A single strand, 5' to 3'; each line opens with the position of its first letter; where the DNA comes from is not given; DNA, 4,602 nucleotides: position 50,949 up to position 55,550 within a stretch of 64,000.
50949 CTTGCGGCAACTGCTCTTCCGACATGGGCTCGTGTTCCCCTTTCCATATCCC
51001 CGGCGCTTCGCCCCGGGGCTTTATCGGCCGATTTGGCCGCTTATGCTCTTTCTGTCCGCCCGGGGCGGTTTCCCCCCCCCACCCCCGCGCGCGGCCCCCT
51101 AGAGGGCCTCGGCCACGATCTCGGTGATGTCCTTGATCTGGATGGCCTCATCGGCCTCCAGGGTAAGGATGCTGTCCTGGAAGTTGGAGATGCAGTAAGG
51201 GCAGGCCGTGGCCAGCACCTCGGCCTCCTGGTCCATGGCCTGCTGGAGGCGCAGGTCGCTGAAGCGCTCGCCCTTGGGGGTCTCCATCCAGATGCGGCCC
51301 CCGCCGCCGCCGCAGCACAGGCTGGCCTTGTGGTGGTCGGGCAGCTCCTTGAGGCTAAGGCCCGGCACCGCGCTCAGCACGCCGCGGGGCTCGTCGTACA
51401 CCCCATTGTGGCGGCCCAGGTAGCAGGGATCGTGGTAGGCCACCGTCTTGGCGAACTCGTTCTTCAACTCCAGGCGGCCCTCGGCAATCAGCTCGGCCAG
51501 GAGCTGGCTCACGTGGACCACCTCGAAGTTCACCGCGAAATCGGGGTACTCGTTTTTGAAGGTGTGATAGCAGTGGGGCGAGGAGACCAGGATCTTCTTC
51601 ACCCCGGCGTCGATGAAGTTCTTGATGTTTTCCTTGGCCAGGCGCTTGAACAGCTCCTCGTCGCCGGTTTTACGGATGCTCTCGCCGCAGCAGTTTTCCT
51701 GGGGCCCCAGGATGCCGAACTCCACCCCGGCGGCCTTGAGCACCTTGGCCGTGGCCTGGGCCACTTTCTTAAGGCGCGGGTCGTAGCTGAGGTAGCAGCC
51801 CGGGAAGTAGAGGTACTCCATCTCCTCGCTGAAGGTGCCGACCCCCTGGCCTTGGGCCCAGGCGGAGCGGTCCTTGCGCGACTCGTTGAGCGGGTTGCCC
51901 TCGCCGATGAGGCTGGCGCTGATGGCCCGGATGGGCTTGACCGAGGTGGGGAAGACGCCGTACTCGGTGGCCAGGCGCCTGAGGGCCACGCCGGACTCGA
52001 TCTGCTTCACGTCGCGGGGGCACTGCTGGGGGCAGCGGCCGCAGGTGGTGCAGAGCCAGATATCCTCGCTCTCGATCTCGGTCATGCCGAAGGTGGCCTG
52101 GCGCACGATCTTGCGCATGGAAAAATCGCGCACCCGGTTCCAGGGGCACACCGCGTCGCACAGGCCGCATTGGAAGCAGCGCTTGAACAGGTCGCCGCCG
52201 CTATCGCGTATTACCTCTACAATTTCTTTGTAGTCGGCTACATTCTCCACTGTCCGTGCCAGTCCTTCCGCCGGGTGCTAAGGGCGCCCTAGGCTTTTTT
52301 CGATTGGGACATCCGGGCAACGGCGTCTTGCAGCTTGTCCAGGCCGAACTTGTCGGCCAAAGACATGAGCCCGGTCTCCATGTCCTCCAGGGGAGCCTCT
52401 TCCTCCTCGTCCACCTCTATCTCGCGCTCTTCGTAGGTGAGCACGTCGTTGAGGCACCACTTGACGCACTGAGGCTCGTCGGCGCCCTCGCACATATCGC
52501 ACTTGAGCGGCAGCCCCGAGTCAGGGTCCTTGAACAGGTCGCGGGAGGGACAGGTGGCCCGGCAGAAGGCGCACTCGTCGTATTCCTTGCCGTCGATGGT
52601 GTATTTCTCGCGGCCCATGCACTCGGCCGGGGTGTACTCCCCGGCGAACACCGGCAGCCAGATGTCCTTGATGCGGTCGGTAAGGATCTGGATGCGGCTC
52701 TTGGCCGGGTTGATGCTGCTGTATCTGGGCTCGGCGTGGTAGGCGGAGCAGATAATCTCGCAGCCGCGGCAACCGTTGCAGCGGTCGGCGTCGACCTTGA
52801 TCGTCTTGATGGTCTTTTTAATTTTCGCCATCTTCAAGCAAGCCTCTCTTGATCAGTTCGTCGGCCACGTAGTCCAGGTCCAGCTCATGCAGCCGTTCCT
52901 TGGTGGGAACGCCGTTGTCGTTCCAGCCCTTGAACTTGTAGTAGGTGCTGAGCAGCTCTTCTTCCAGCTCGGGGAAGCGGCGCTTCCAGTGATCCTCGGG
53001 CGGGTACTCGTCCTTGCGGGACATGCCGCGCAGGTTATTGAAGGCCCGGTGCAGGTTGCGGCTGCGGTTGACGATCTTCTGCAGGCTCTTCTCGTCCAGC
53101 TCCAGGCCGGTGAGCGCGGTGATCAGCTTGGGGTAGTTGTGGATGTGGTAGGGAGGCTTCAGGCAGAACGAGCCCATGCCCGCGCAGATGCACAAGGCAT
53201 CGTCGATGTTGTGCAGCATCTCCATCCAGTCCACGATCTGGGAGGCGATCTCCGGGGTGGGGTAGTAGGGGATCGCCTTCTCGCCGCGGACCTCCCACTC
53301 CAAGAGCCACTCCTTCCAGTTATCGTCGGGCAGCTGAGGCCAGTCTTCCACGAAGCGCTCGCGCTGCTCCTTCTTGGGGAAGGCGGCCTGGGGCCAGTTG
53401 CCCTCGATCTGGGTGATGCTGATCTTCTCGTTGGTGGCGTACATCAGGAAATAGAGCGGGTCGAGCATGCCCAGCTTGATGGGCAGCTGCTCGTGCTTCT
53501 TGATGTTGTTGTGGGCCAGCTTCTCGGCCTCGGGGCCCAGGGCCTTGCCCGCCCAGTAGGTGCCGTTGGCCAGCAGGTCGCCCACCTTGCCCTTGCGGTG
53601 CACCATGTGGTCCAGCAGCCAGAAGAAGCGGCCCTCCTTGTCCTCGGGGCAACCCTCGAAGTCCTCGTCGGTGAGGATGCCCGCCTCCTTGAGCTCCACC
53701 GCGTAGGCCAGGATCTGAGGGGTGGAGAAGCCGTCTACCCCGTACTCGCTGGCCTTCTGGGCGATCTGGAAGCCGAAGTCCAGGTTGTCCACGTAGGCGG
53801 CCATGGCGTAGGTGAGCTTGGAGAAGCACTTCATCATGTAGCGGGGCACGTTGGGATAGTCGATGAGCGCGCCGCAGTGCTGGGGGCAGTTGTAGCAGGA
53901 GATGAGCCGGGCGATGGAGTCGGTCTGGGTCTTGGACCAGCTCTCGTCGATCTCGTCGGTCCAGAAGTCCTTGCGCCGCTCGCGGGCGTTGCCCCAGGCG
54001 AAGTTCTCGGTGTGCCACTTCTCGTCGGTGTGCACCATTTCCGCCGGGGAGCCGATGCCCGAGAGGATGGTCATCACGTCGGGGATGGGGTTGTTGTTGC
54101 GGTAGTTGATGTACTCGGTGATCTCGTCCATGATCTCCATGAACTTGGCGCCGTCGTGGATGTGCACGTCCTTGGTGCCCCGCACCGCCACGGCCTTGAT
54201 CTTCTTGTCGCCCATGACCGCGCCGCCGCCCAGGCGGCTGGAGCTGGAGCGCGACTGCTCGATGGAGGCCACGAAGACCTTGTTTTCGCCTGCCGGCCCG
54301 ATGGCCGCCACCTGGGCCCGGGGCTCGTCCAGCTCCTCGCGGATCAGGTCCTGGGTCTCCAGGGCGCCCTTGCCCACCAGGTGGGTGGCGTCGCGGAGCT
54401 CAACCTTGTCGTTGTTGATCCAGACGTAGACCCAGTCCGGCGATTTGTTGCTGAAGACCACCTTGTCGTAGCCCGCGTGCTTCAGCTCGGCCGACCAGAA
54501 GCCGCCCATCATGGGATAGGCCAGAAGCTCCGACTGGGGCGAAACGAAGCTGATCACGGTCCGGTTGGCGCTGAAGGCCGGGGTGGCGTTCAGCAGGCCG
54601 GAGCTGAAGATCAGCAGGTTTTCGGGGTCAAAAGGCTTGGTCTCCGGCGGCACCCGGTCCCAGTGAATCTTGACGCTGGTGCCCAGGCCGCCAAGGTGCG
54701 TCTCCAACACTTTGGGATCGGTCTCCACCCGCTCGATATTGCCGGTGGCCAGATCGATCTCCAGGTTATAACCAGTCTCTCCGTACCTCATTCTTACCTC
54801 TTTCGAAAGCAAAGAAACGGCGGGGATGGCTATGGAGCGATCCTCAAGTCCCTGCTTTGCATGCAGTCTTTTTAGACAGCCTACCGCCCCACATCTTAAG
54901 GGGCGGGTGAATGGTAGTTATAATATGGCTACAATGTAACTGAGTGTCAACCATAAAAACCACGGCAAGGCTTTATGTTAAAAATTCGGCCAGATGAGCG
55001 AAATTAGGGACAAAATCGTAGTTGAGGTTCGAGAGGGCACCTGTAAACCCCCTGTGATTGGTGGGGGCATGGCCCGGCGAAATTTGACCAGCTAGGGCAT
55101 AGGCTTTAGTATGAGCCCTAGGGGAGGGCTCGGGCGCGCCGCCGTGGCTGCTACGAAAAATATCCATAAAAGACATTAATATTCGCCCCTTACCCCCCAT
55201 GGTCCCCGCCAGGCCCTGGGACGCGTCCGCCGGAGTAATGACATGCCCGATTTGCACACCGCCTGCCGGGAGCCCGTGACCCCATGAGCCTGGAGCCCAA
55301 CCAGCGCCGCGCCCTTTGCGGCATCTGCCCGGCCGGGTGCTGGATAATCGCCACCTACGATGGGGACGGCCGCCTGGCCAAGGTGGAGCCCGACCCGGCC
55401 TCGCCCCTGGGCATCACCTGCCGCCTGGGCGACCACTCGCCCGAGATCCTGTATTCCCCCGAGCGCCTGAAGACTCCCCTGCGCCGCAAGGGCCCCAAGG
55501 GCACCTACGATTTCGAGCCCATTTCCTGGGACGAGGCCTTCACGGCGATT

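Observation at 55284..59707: Molybdopterin oxidoreductase fused to a NifS-type cysteine desulfurase, followed by an EgtD methyltransferase: an anaerobic metallopterin-dependent ergothioneine pathway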

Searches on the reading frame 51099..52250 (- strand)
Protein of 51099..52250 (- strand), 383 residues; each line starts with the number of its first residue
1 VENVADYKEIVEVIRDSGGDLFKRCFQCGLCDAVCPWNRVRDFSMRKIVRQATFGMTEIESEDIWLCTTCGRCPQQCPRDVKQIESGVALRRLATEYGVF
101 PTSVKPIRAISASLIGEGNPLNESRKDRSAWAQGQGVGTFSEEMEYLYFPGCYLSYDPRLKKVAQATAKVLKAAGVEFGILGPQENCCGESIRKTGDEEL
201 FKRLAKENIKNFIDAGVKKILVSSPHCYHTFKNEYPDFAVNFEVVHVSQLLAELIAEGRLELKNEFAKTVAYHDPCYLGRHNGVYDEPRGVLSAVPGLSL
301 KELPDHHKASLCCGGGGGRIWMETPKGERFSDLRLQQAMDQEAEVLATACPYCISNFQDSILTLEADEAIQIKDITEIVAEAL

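Call 19: search_protein_families(library=pfam, proteins=[window:51099-52250:-], max_evalue=0.00001)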
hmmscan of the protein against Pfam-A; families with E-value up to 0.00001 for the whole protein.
window:51099-52250:- (383 aa): 7 families
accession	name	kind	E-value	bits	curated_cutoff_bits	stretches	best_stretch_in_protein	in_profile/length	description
PF02754.22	CCG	-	4.5e-39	132.9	20.6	2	146-232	1-85/85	Cysteine-rich domain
PF13183.11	Fer4_8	-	7.4e-12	46.1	27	1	23-81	3-68/68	4Fe-4S dicluster domain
PF13187.11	Fer4_9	-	2.9e-08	34.1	27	1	24-80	1-50/52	4Fe-4S dicluster domain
PF13534.11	Fer4_17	-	3.9e-08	34.1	22.2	1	24-81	1-60/61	4Fe-4S dicluster domain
PF13237.11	Fer4_10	-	2.1e-07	31.2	25.5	1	23-78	7-53/53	4Fe-4S dicluster domain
PF25160.1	LdpA_Fe-S-bd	-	3.1e-07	30.5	27.6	0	20-45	23-48/49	LdpA Fe-S cluster-binding domain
PF12838.12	Fer4_7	-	1.4e-06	29.1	27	1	24-81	1-52/52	4Fe-4S dicluster domain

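Call 49: search_protein_families(library=ncbifam, proteins=[window:51099-52250:-], max_evalue=1e-10)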
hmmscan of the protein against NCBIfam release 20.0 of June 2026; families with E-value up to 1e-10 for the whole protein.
window:51099-52250:- (383 aa): 12 families
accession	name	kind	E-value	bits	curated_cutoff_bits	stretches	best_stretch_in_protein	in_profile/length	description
NF004898.0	PRK06259.1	equivalog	2.2e-50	171.7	385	1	22-382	133-487/488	fumarate reductase (CoM/CoB) subunit TfrB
NF045670.1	quin_L_LdhH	equivalog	6.5e-28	97.4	800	1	143-379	466-705/706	L-lactate dehydrogenase (quinone) large subunit LdhH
NF008369.0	PRK11168.1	equivalog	1.6e-27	96.4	278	1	133-353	156-376/401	anaerobic glycerol-3-phosphate dehydrogenase subunit C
NF045663.1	diclust_near_Sec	equivalog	2.5e-26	92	530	1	64-358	352-619/759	pyridine nucleotide-disulfide oxidoreductase/dicluster-binding protein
TIGR03290.1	CoB_CoM_SS_C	equivalog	2e-23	83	160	1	23-127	2-107/144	CoB--CoM heterodisulfide reductase subunit C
NF045724.1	ferredox_TmcB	equivalog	5.3e-22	78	735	1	25-381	43-426/430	electron transfer complex ferredoxin TmcB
TIGR03379.1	glycerol3P_GlpC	equivalog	9.1e-17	60.9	279.9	1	145-317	163-335/397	anaerobic glycerol-3-phosphate dehydrogenase subunit GlpC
NF038018.1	qmoC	equivalog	3.7e-16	59.5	300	1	11-104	6-101/360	quinone-interacting membrane-bound oxidoreductase complex subunit QmoC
NF008434.0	PRK11274.1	equivalog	1.1e-15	57.5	333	1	161-360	183-391/409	glycolate oxidase subunit GlcF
NF045796.1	DsrK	equivalog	1e-14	54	400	1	198-358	243-417/453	sulfate reduction electron transfer complex DsrMKJOP subunit DsrK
NF041890.1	hdrC_Methbact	equivalog_domain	1e-13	51.3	270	1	8-114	14-121/192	ferredoxin:CoB-CoM heterodisulfide reductase subunit HdrC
NF041779.1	hetero_SS_HdrC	equivalog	3.5e-13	49.5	350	1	14-99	22-108/198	ferredoxin:CoB-CoM heterodisulfide reductase subunit HdrC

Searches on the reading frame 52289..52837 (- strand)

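Call 19: search_protein_families(library=pfam, proteins=[window:52289-52837:-], max_evalue=0.00001)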
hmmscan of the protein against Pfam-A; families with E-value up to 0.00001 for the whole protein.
window:52289-52837:- (182 aa): 0 families

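Call 48: search_protein_families(library=pfam, proteins=[window:52289-52837:-], max_evalue=1)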
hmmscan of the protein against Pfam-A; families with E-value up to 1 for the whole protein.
window:52289-52837:- (182 aa): 9 families
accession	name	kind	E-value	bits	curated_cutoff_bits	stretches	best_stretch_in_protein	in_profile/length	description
PF12837.12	Fer4_6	-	3.9e-05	23.8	25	1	13-32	2-21/24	4Fe-4S binding domain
PF12838.12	Fer4_7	-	9.3e-05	23.3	27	2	5-31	23-49/52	4Fe-4S dicluster domain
PF13237.11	Fer4_10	-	0.00021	21.6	25.5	2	13-38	2-22/53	4Fe-4S dicluster domain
PF13247.11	Fer4_11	-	0.0021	18.6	26.2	1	84-135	41-97/100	4Fe-4S dicluster domain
PF12797.12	Fer4_2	-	0.0053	17.1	24.5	1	13-32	3-22/22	4Fe-4S binding domain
PF13183.11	Fer4_8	-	0.016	16.2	27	1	17-56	2-36/68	4Fe-4S dicluster domain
PF12800.12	Fer4_4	-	0.099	13.5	24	1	18-32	2-16/17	4Fe-4S binding domain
PF16851.10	Stomagen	-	0.15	12.5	27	0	21-32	17-28/50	Stomagen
PF14697.11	Fer4_21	-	0.27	11.9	35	1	10-30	31-51/59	4Fe-4S dicluster domain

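Call 49: search_protein_families(library=ncbifam, proteins=[window:52289-52837:-], max_evalue=1e-10)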
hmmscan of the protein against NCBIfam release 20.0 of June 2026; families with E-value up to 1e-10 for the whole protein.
window:52289-52837:- (182 aa): 0 families

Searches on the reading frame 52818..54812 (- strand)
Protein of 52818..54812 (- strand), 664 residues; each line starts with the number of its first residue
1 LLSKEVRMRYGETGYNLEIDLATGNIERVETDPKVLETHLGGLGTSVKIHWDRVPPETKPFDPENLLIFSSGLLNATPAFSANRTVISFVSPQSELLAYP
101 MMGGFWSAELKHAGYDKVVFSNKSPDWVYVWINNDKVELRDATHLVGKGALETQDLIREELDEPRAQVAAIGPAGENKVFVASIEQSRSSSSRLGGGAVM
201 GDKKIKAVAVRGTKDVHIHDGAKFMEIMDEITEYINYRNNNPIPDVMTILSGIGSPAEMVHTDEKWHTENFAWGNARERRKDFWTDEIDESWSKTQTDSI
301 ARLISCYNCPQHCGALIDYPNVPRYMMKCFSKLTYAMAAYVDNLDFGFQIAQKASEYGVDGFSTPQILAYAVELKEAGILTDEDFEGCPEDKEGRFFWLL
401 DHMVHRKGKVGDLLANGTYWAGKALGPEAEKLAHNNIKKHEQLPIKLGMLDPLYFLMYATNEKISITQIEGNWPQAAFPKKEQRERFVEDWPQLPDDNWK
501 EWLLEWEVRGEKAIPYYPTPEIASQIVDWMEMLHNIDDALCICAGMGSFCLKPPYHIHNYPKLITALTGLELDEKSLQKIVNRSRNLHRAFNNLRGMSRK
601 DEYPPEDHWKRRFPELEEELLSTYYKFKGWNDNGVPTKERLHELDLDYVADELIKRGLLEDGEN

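Call 19: search_protein_families(library=pfam, proteins=[window:52818-54812:-], max_evalue=0.00001)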
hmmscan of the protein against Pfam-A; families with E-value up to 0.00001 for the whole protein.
window:52818-54812:- (664 aa): 2 families
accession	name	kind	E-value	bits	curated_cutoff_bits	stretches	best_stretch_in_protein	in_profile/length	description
PF02730.20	AFOR_N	-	1.4e-64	217.9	29.8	1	17-213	4-199/199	Aldehyde ferredoxin oxidoreductase, N-terminal domain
PF01314.23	AFOR_C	-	3.3e-59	201.4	27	1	243-646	13-385/385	Aldehyde ferredoxin oxidoreductase, domains 2 & 3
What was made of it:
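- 52818..54812 (-): Context: bamB (tungsten class II benzoyl-CoA reductase catalytic subunit), divergent from MES. Pfam finds AFOR_N and AFOR_C (call 19).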

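Call 49: search_protein_families(library=ncbifam, proteins=[window:52818-54812:-], max_evalue=1e-10)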
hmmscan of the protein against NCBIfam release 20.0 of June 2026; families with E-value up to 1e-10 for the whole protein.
window:52818-54812:- (664 aa): 1 family
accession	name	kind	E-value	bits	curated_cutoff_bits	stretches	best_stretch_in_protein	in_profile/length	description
NF007354.0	PRK09849.1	equivalog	1.9e-66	225.1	868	1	8-332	4-336/703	aldehyde ferredoxin oxidoreductase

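Call 50: search_solved_structures(query=window:52818-54812:-, max_evalue=1e-20)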
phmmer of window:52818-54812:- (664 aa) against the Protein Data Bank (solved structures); distinct sequences matched with E-value up to 1e-20: 9.
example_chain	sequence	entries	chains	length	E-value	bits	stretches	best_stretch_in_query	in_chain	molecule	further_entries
4z3w_A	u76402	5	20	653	6.7e-297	989.6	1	8-661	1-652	Benzoyl-CoA reductase, putative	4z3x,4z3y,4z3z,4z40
1aor_A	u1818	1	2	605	4.8e-58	200.2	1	10-428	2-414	ALDEHYDE FERREDOXIN OXIDOREDUCTASE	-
9mqx_D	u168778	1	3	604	5.4e-55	190.1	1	10-429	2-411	Aldehyde:ferredoxin oxidoreductase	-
1b25_A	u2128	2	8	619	9e-48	166.2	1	10-426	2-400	PROTEIN (FORMALDEHYDE FERREDOXIN OXIDOREDUCTASE) | FORMALDEHYDE FERREDOXIN OXIDOREDUCTASE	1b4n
8c0z_A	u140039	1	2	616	9.6e-43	149.6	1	17-383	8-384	Aldehyde:ferredoxin oxidoreductase,tungsten-containing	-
9g7j_A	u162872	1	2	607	4.9e-42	147.3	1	10-427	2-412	Aldehyde ferredoxin oxidoreductase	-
6x1o_A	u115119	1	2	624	4.9e-32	114.2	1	10-422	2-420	Formaldehyde:ferredoxin oxidoreductase wor5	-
6x6u_A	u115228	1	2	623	4.9e-32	114.2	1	10-422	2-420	Formaldehyde:ferredoxin oxidoreductase wor5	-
9q1t_A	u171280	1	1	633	1.1e-30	109.8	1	18-420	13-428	Tungsten-dependent aldehyde oxidoreductase WOR83 from Haloferax volcanii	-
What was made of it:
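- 52818..54812 (-): PDB 4z3w matches at E 6.7e-297 (call 50).
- On BamB (class II benzoyl-CoA reductase), neighbouring gene only: PDB 4z3w matches at E 6.7e-297 and 990 bits, over residues 8-661 of the window protein and 1-652 of the chain (call 50).
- Checked: The neighbourhood is partly as described. bamB at 52818..54812 (-) is divergent, 471 bp away, and matches PDB 4z3w BamB at E 6.7e-297 (call 50).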

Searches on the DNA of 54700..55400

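Call 33: search_rna_families(source=window, start=54700, end=55400, threshold=evalue, max_evalue=1)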
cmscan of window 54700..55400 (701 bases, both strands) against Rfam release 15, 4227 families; matches with E-value up to 1: 0.
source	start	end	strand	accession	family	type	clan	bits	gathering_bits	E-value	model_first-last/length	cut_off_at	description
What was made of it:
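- Tried and rejected: There was no hit at E up to 1, so no Moco or other riboswitch (call 33).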
